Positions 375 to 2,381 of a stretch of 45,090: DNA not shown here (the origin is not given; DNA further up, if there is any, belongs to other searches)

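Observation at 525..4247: Operon of a solute-binding-protein/vWA fusion lipoprotein, a TM coiled-coil protein and a stand-alone SBP paralog, with no ABC transporter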

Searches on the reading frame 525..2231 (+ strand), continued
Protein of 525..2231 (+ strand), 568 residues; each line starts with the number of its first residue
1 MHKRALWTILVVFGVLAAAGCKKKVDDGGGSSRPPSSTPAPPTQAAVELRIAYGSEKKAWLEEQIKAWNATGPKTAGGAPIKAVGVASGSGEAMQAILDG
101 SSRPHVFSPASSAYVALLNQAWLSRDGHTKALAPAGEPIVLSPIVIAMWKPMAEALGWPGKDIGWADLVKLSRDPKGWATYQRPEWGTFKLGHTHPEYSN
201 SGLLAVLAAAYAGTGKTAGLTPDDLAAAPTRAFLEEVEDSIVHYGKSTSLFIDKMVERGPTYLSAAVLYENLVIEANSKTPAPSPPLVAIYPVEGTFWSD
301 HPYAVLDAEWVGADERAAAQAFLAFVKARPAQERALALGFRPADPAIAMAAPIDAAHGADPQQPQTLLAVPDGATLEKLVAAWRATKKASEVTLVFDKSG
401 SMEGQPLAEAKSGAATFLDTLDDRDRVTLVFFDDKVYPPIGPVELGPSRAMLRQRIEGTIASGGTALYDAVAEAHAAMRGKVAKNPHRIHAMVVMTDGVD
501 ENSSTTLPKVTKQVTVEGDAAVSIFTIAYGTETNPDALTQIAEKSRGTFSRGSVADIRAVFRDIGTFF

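Call 59: get_annotated_region(hit=H3, flank=6000)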
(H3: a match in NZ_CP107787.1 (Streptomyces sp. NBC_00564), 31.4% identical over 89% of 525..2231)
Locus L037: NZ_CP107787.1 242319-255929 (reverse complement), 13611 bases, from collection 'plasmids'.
description: Streptomyces sp. NBC_00564 strain NBC 00564 plasmid unnamed1, complete sequence
organism: Streptomyces sp. NBC_00564 (NCBI taxid 2903663)
taxonomy: Bacteria; Actinomycetota; Actinomycetes; Kitasatosporales; Streptomycetaceae; Streptomyces; Streptomyces sp. NBC 00564
host: -; source: -; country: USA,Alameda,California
typing (MOB-suite, as given by PLSDB): non-mobilizable
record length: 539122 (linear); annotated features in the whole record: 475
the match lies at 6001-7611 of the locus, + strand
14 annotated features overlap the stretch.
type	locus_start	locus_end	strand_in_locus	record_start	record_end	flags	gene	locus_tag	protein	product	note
CDS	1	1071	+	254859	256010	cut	-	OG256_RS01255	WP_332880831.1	hypothetical protein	-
CDS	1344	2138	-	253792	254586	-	-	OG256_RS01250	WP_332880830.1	SDR family NAD(P)-dependent oxidoreductase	-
CDS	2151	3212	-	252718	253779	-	-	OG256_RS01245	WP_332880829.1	acyl-CoA dehydrogenase family protein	-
CDS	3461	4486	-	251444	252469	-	-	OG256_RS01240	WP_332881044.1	NAD(P)-dependent oxidoreductase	-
CDS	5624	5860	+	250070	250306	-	-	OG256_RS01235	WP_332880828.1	hypothetical protein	-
CDS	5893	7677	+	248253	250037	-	-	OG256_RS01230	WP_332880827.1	substrate-binding and VWA domain-containing protein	-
CDS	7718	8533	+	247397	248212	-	-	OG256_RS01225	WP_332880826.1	hypothetical protein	-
CDS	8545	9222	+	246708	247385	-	-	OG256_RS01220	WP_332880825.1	hypothetical protein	-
CDS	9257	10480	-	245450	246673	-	-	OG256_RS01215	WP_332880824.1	transposase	-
CDS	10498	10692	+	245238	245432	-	-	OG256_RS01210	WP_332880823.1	Arc family DNA-binding protein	-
CDS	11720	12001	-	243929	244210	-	-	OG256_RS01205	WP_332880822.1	SHOCT domain-containing protein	-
CDS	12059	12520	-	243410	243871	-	-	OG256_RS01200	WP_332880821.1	DUF6325 family protein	-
CDS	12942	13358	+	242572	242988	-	-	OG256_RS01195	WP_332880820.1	DUF2550 family protein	-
CDS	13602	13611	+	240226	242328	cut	-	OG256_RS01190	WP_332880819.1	arylsulfatase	-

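Call 73: search_protein_families(library=padloc, proteins=[window:525-2231:+], max_evalue=0.01)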
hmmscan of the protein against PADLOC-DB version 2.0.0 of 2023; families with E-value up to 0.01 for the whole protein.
window:525-2231:+ (568 aa): 0 families
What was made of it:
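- On Known anti-phage defence systems: A, B and C give no hits (call 73).
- Tried and rejected: PADLOC defence models gave no hits (call 73).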

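Call 77: find_related_loci(query=A7, collection=metagenome_contigs, flank=6000)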
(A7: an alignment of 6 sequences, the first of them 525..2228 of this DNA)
Query A7 (568 aa) in metagenome_contigs; peptide patterns used: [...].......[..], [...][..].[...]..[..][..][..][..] (x = any residue, [..] = any of these).
600 stretches matched a pattern (row limit reached: there are more); 544 encode a relative of the query (tblastn E <= 1e-3); the best 80 are kept; 80 distinct loci.
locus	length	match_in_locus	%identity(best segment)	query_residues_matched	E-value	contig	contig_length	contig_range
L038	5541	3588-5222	65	20-568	0e+0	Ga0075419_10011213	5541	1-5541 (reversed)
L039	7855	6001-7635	62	20-568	0e+0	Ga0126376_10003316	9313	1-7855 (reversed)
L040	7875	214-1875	59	3-568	0e+0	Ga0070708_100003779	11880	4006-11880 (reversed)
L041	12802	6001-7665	57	12-568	0e+0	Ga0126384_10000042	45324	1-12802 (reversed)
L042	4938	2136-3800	56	12-568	0e+0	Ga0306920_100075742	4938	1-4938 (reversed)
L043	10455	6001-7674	57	4-568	0e+0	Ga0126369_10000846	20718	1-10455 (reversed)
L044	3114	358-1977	59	28-568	0e+0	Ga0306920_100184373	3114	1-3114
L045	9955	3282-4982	58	10-568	0e+0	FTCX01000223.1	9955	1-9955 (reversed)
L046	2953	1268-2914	60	19-568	0e+0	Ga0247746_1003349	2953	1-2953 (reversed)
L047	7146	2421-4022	61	28-568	0e+0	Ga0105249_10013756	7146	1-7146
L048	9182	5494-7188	57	7-568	0e+0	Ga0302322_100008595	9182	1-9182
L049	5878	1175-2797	59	23-568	0e+0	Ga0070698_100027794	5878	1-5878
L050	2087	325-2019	59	1-568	0e+0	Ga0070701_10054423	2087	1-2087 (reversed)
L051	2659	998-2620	59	16-568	0e+0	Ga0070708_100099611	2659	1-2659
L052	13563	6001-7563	61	49-568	0e+0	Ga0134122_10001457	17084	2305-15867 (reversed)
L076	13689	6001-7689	43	3-568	1e-153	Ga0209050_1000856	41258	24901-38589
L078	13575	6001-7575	46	47-568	2e-153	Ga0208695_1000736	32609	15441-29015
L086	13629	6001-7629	44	21-568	2e-150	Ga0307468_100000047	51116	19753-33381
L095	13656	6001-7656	43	9-568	3e-149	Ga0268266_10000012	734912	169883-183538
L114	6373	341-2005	46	9-568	7e-148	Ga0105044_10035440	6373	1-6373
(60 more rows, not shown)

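Call 83: search_protein_families(library=pfam, proteins=[L095:8920-9663:+, L095:9735-10595:+, L095:10040-12274:+, L095:5157-5777:-, L095:4093-5157:-, L095:12391-13101:+], max_evalue=0.001)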
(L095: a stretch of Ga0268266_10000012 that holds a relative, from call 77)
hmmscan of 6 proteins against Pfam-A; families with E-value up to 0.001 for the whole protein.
L095:8920-9663:+ (248 aa): 1 family
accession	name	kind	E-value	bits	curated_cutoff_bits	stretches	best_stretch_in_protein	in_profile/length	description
PF04012.17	PspA_IM30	-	1.1e-11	45.2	33.9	1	2-220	3-216/220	PspA/IM30 family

L095:9735-10595:+ (287 aa): 0 families

L095:10040-12274:+ (745 aa): 2 families
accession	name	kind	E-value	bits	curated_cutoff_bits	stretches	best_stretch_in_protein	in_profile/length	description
PF00004.35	AAA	-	3.2e-24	86.3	21.2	1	508-634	2-128/131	ATPase family associated with various cellular activities (AAA)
PF13401.12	AAA_22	-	0.00099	19.9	27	0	508-555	9-56/130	AAA domain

L095:5157-5777:- (206 aa): 0 families

L095:4093-5157:- (354 aa): 0 families

L095:12391-13101:+ (237 aa): 0 families

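Call 98: search_protein_families(library=pfam, alignment_id=A9, max_evalue=0.1)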
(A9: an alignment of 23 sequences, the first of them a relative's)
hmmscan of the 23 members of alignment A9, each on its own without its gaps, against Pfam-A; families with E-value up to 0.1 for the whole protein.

A. member 1, L095:9735-10595:+ (287 aa): 0 families

B. families by the number of members that match (of 23 scanned): 14 families
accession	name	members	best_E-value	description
PF24531.2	ANC1_spectrin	2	0.0031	Nuclear anchorage protein 1, spectrin repeat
PF20270.3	CATRA-C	2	0.0049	CASPASE and TPR Repeat-Associated C-terminal domain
PF23991.1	DUF7310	2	0.023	Coiled-coil region of unknown function (DUF7310)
PF20103.6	DUF6493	1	0.00056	Domain of unknown function (DUF6493)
PF12761.13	End3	1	0.01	Actin cytoskeleton-regulatory complex protein END3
PF11692.13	DUF3289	1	0.012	Protein of unknown function (DUF3289)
PF15272.11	BBP1_C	1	0.015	Spindle pole body component BBP1, C-terminal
PF14970.11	TEDC1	1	0.025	Tubulin epsilon and delta complex protein 1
PF14712.11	Snapin_Pallidin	1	0.028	Snapin/Pallidin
PF21538.2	Med15_M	1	0.062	ARC105/Med15 mediator subunit central domain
PF06160.17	EzrA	1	0.074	Septation ring formation regulator, EzrA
PF21097.3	SR_plectin_7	1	0.077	Spectrin repeat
PF16162.10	KwaB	1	0.085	Kiwa protein KwaB-like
PF10303.14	DUF2408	1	0.096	Protein of unknown function (DUF2408)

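Call 104: search_protein_families(library=pfam, proteins=[L078:8389-9159:+, L078:9252-10637:+, L078:10744-13452:+, L078:2570-3982:-, L078:3951-4556:-, L078:1625-2542:+], max_evalue=0.001)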
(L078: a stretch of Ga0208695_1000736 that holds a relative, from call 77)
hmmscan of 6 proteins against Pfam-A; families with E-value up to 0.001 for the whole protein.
L078:8389-9159:+ (257 aa): 2 families
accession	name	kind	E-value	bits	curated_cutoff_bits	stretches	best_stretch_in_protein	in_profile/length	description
PF13263.12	PHP_C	-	3.6e-10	39.7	21.3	1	160-210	2-54/56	PHP-associated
PF02811.25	PHP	-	6.6e-10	40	26.4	1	17-83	1-67/164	PHP domain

L078:9252-10637:+ (462 aa): 2 families
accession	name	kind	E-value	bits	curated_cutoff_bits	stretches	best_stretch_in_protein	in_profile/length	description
PF01547.30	SBP_bac_1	-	7.2e-33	115.3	26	1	71-365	6-306/307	Bacterial extracellular solute-binding protein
PF13416.11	SBP_bac_8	-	1.5e-17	64.8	27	1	94-381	16-265/279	Bacterial extracellular solute-binding protein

L078:10744-13452:+ (903 aa): 2 families
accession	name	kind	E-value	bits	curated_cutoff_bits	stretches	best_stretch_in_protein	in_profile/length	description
PF09924.15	LPG_synthase_C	-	1.1e-48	166.3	27.5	1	567-861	3-297/298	Phosphatidylglycerol lysyltransferase, C-terminal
PF03706.18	LPG_synthase_TM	-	3.1e-31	109.4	33.4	1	10-322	5-302/302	Lysylphosphatidylglycerol synthase TM region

L078:2570-3982:- (470 aa): 3 families
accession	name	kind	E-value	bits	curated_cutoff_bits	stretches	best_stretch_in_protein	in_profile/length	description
PF00128.31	Alpha-amylase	-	2e-42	146.4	22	1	61-361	25-379/446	Alpha amylase, catalytic domain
PF16657.11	Malt_amylase_C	-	1.5e-07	31.8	27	1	401-457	12-67/75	Maltogenic Amylase, C-terminal domain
PF11941.14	DUF3459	-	0.00036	21.3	22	0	375-442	2-72/90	Domain of unknown function (DUF3459)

L078:3951-4556:- (201 aa): 1 family
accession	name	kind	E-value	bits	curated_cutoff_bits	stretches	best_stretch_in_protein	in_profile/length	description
PF00440.29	TetR_N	-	1.4e-18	66.8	24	1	20-66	1-47/47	Bacterial regulatory proteins, tetR family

L078:1625-2542:+ (306 aa): 0 families
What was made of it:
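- Tried and rejected: The flanks of the Chloroflexota-type loci are unrelated: PHP, a sugar SBP, MprF, an amylase and TetR (call 104).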

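Call 110: list_cluster_members(proteins=[L095:8920-9663:+, L095:9735-10595:+, L095:7669-8892:+, L095:5914-7656:+, L078:7591-8304:+, L076:7693-8913:+])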
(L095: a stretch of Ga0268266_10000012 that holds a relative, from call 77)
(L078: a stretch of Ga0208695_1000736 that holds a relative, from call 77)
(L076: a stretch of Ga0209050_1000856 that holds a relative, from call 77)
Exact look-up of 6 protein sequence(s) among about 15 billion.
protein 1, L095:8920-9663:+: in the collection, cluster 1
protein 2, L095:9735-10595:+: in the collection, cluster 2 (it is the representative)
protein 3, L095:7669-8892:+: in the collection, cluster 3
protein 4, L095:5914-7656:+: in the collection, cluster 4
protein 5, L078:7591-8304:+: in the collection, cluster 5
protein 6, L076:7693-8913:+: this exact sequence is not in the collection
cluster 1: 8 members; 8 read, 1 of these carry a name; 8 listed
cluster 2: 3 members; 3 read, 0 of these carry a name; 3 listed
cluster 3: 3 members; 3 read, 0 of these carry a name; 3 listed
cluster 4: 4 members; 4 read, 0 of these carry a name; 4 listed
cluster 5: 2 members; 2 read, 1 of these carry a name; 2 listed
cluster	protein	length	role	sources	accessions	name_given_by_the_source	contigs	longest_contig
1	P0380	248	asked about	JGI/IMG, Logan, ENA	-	-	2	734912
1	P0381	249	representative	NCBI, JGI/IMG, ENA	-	phage shock protein A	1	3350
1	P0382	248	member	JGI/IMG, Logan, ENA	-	-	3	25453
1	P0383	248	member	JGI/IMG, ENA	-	-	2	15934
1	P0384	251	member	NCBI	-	-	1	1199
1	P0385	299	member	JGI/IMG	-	-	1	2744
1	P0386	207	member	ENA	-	-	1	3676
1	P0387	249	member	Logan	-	-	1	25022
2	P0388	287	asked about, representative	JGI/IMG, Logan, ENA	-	-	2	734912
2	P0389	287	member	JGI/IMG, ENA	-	-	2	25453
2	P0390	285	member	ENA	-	-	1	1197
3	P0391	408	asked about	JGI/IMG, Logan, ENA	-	-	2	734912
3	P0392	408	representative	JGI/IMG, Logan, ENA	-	-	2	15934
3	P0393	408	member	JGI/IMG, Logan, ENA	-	-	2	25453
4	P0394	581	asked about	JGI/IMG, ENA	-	-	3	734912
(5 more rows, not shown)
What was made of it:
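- The C-A-B order includes Longilinea, a Chloroflexota genus (call 110).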
